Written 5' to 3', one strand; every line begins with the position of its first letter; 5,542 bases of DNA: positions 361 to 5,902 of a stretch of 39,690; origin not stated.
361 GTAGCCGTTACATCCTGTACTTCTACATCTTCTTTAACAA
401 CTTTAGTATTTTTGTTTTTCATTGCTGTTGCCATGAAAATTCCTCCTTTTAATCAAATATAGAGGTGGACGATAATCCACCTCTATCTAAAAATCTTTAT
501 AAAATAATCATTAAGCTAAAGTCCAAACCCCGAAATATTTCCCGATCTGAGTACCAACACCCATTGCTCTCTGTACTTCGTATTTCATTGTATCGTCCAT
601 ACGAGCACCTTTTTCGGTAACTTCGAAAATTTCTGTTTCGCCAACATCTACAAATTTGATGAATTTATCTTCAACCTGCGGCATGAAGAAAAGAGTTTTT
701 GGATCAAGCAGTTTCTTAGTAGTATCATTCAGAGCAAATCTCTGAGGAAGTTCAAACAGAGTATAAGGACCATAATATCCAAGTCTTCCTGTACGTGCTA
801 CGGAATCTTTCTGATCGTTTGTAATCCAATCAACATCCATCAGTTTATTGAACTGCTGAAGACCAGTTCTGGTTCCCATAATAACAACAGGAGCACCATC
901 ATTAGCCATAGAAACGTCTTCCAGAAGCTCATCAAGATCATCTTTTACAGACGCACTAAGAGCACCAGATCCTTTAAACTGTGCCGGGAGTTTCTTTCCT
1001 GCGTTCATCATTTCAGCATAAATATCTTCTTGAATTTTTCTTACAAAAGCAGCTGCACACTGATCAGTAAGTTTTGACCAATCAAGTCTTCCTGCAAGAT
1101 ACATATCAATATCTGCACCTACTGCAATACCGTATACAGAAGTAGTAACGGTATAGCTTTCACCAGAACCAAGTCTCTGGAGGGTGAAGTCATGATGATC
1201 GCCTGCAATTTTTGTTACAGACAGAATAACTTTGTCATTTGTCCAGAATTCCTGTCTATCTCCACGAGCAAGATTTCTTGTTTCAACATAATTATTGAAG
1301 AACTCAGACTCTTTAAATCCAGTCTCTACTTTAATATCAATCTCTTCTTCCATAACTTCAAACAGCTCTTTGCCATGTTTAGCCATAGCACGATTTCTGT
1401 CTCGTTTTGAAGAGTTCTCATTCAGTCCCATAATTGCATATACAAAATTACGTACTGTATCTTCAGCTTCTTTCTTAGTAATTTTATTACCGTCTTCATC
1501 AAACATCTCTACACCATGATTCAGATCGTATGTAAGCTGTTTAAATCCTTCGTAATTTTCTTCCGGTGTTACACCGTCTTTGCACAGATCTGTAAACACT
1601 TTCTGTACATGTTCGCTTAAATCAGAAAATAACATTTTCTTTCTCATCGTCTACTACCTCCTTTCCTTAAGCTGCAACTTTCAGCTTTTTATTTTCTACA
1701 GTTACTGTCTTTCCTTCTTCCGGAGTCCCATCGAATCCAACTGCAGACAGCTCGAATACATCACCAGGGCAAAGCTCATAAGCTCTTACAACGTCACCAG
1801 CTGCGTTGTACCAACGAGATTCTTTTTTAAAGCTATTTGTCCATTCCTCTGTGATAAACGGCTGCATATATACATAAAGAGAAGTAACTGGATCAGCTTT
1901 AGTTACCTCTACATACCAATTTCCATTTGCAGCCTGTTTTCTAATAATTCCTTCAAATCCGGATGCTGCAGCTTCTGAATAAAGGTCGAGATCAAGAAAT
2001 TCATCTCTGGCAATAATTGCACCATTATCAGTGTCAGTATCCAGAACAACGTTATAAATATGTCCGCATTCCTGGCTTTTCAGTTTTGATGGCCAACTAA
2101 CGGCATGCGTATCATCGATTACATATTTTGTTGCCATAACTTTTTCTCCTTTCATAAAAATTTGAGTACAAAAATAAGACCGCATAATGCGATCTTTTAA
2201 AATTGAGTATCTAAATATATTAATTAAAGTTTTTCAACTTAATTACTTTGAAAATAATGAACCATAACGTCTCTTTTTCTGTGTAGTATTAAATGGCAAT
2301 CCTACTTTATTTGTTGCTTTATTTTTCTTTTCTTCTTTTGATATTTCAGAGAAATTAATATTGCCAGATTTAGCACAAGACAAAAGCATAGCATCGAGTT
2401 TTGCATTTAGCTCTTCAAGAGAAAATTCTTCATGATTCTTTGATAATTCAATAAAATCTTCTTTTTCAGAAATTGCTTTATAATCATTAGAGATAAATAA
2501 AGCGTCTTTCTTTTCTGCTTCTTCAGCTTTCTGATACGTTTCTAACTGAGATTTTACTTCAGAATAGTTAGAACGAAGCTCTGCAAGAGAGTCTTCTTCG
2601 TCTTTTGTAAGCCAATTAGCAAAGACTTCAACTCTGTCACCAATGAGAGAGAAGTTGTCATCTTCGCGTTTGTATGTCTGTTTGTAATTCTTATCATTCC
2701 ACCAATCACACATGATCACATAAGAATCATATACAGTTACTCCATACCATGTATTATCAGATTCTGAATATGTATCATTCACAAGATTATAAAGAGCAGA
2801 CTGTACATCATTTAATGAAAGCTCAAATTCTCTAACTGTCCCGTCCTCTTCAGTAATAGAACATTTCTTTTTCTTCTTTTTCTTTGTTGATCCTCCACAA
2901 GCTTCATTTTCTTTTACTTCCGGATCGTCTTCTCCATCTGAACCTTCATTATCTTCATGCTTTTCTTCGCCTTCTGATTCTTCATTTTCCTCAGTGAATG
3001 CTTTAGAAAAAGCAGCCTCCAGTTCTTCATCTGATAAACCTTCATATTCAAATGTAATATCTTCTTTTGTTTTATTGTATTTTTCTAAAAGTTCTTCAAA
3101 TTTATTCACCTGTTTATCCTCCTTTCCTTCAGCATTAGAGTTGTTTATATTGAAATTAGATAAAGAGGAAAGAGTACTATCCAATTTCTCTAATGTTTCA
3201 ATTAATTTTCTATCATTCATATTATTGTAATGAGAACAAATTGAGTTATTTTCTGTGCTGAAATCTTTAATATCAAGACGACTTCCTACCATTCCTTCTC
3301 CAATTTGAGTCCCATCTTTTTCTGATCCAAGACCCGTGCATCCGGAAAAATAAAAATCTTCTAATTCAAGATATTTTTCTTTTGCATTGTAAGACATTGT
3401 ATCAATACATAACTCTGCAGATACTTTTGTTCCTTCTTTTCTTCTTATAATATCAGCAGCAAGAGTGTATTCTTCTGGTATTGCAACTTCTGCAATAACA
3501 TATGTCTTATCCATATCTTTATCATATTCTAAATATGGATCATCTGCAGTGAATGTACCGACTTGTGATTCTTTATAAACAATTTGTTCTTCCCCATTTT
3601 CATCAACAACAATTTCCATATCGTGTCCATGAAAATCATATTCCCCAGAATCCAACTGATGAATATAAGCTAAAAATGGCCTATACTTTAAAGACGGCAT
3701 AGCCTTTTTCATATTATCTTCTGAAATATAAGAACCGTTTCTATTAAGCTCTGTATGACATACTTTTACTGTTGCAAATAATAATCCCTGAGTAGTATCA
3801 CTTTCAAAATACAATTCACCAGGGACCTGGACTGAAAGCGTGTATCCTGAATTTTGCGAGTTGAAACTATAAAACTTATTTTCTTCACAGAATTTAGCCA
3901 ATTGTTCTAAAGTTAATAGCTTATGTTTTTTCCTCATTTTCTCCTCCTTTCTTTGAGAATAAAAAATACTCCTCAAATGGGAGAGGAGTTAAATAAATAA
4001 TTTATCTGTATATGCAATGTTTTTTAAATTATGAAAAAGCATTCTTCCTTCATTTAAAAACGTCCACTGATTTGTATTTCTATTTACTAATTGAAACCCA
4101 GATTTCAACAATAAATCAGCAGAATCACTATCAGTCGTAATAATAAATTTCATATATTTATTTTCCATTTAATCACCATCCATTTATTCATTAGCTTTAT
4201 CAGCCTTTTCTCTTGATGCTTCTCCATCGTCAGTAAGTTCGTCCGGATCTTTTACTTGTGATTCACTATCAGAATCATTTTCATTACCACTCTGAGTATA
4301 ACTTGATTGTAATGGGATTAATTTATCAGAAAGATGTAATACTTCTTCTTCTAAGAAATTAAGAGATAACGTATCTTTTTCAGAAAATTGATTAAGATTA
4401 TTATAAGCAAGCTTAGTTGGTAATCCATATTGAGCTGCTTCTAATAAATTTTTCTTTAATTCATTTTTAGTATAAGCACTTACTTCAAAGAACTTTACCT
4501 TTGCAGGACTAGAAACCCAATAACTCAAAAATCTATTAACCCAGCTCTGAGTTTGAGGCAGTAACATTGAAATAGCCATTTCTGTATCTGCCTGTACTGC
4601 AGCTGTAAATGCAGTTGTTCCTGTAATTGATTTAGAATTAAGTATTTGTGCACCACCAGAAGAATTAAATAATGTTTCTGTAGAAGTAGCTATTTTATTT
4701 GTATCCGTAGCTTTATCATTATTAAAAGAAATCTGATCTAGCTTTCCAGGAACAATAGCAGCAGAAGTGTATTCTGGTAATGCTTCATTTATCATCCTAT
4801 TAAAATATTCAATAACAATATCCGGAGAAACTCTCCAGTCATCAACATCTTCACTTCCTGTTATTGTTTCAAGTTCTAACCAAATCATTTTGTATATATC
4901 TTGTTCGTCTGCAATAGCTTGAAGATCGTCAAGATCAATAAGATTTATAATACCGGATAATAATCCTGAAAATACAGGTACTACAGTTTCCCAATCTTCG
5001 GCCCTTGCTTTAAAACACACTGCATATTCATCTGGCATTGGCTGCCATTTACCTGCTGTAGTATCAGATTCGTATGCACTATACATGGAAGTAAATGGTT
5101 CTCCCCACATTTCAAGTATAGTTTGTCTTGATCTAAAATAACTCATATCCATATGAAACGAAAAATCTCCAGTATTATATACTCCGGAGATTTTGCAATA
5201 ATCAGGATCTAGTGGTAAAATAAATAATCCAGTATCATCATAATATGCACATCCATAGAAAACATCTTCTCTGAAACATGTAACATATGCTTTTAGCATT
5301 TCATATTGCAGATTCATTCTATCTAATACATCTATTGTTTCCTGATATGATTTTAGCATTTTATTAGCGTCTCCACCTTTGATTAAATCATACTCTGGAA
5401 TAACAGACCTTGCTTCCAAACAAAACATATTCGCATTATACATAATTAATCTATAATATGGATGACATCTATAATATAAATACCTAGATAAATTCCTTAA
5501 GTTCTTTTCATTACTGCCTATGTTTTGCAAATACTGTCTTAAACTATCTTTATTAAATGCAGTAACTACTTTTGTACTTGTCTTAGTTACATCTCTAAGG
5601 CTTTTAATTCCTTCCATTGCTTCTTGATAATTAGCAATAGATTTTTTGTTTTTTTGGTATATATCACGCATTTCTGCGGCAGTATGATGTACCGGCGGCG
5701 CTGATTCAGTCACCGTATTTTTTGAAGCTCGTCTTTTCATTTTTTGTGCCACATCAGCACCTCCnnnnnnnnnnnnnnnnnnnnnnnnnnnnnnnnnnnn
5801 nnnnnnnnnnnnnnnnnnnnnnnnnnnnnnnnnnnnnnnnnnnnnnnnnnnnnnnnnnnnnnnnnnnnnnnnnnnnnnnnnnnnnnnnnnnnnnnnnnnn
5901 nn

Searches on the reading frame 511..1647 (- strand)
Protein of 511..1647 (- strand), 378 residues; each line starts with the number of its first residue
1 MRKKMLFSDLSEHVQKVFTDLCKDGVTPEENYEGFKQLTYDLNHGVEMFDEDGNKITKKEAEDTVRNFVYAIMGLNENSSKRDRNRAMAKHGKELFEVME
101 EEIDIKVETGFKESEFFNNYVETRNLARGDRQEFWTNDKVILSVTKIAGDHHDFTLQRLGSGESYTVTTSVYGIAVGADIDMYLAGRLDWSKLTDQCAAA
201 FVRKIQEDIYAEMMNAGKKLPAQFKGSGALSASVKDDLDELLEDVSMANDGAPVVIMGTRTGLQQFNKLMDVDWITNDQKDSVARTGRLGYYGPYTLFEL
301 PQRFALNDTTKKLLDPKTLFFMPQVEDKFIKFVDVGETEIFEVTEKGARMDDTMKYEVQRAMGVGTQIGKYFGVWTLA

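Call 36: search_protein_families(library=pfam, proteins=[window:511-1647:-], max_evalue=0.001)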
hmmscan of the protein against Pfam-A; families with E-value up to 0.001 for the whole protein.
window:511-1647:- (378 aa): 0 families

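Call 46: search_protein_families(library=phrogs, proteins=[window:511-1647:-], max_evalue=0.001)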
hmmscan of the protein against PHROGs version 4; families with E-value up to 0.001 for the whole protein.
window:511-1647:- (378 aa): 4 families
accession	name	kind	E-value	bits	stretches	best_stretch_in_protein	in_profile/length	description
phrog_4088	-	unknown function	2.3e-64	218.8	1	36-376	8-330/332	-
phrog_22779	-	unknown function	1.8e-11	45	1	173-371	5-198/205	-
phrog_16565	-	unknown function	2.2e-05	24.9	1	214-329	163-269/312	-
phrog_27131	-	unknown function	0.0005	21.3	0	56-151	24-112/119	-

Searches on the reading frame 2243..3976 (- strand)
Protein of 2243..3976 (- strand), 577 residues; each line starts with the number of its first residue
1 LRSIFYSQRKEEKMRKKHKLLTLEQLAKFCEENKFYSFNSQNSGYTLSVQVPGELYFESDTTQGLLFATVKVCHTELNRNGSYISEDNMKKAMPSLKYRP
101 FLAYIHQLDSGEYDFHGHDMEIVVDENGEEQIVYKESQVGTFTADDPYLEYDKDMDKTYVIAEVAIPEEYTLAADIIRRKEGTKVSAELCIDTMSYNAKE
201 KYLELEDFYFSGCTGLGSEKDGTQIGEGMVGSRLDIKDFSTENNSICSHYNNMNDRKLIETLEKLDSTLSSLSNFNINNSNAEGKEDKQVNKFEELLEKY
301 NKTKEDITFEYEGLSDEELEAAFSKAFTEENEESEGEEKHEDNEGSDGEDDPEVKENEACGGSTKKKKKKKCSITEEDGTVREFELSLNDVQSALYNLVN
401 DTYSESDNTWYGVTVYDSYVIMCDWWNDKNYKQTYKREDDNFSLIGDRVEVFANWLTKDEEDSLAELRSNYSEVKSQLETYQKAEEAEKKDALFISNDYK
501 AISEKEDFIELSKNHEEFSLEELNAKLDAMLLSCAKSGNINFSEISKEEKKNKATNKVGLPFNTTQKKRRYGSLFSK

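Call 36: search_protein_families(library=pfam, proteins=[window:2243-3976:-], max_evalue=0.001)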
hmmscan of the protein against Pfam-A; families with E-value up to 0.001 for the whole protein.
window:2243-3976:- (577 aa): 0 families

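Call 46: search_protein_families(library=phrogs, proteins=[window:2243-3976:-], max_evalue=0.001)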
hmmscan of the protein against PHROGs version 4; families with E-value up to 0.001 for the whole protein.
window:2243-3976:- (577 aa): 1 family
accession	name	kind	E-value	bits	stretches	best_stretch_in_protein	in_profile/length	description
phrog_3313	-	unknown function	1.1e-44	154.3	1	65-576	23-476/480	-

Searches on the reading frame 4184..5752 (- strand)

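Call 36: search_protein_families(library=pfam, proteins=[window:4184-5752:-], max_evalue=0.001)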
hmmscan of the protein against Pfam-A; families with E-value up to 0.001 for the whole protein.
window:4184-5752:- (522 aa): 0 families

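Call 46: search_protein_families(library=phrogs, proteins=[window:4184-5752:-], max_evalue=0.001)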
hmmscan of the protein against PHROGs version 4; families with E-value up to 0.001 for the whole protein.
window:4184-5752:- (522 aa): 2 families
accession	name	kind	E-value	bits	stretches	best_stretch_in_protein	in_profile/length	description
phrog_2739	-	head and packaging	7e-86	289.8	1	33-520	12-499/501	portal protein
phrog_17349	-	unknown function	0.00047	21.4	0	60-134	5-79/102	-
